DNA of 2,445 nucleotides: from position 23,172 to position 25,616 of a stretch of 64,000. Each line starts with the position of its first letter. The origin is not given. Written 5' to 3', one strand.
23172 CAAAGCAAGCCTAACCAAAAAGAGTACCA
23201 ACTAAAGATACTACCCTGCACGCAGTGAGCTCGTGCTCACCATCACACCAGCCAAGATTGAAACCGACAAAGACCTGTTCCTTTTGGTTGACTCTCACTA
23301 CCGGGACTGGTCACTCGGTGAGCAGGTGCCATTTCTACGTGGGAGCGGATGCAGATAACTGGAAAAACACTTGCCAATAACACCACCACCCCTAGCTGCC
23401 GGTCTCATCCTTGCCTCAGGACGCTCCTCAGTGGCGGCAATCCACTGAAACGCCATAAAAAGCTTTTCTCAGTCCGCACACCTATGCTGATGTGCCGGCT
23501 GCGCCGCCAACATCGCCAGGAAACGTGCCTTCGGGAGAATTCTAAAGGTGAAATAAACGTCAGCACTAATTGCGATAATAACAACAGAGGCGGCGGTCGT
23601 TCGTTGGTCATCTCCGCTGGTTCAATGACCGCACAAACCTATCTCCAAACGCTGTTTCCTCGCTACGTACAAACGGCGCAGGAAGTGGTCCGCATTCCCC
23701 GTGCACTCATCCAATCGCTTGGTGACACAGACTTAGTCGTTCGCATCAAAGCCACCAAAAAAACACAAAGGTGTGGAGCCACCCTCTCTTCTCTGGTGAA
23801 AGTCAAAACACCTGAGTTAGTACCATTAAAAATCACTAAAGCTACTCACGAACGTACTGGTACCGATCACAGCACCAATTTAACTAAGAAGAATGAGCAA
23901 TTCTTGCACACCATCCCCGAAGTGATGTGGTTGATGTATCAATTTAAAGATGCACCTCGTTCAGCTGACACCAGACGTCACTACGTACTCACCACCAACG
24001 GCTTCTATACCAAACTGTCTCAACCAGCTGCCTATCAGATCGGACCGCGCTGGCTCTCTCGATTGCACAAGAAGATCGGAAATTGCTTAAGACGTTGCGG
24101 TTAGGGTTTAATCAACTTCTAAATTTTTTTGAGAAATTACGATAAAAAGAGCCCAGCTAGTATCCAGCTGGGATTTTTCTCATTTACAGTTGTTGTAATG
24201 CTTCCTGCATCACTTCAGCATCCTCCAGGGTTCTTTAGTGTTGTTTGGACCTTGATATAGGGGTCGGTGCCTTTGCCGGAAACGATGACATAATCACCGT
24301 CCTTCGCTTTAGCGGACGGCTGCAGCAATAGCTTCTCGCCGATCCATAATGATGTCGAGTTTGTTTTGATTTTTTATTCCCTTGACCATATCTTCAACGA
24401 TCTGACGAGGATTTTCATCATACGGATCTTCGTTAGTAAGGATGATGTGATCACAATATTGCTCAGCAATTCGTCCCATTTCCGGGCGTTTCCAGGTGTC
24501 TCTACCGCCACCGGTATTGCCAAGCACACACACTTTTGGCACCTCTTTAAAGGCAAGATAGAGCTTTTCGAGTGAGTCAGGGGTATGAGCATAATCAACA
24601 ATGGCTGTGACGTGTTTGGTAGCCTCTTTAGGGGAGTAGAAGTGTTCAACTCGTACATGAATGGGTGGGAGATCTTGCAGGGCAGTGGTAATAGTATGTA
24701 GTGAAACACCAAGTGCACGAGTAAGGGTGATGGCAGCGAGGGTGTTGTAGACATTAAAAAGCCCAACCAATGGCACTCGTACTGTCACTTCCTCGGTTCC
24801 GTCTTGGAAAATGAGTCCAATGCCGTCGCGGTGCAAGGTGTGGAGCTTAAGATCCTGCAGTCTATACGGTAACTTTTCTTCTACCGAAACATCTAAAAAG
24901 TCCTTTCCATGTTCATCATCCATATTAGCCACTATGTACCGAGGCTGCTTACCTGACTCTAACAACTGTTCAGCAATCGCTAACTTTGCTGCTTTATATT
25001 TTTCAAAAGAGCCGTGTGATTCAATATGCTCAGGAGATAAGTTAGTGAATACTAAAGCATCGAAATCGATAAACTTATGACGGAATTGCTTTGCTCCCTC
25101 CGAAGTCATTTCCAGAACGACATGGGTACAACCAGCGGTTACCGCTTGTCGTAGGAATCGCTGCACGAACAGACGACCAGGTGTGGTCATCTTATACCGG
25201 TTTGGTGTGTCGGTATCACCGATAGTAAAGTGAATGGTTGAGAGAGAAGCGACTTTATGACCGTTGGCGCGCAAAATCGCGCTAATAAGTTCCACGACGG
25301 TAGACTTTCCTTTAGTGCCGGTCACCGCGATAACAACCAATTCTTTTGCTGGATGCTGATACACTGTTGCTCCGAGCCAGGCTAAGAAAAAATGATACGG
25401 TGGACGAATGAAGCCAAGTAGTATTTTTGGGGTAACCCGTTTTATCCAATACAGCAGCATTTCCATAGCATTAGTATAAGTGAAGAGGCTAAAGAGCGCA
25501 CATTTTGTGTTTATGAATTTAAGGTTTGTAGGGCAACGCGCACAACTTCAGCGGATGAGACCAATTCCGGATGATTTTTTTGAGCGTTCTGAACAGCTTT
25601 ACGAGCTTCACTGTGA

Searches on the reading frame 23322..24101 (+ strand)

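Call 30: search_protein_families(library=pfam, proteins=[window:23322-24101:+], max_evalue=1)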
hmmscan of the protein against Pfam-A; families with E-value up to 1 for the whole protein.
window:23322-24101:+ (260 aa): 1 family
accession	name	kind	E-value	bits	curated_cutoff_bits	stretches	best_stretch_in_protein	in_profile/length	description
PF05166.18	YcgL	-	0.029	15.1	25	1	115-149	15-49/73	YcgL domain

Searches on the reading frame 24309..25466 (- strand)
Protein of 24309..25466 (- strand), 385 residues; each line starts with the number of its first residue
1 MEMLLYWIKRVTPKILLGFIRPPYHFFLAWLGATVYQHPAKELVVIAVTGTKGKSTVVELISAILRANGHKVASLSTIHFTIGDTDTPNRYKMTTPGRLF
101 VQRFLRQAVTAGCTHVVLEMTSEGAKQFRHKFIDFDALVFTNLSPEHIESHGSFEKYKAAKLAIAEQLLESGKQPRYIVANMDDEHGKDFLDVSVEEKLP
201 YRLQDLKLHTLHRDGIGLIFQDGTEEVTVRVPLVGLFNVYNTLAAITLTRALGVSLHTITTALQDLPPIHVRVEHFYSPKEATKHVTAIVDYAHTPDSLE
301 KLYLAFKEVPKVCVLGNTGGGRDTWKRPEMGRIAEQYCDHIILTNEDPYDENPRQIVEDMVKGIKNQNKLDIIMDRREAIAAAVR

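Call 84: search_protein_families(library=pfam, proteins=[window:24309-25466:-], max_evalue=0.01)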
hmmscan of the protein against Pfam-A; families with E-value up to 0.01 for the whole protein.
window:24309-25466:- (385 aa): 2 families
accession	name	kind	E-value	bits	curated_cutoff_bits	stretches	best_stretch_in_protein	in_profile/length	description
PF08245.18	Mur_ligase_M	-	4.5e-37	128.4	24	1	48-248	1-199/200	Mur ligase middle domain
PF02875.26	Mur_ligase_C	-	7.1e-18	66.1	28.4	1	283-384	9-112/127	Mur ligase, glutamate ligase domain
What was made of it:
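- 24309..25466 (-): Mur ligase (murE-like); conserved downstream anchor of the locus. Pfam Mur_ligase_M and Mur_ligase_C (call 84).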
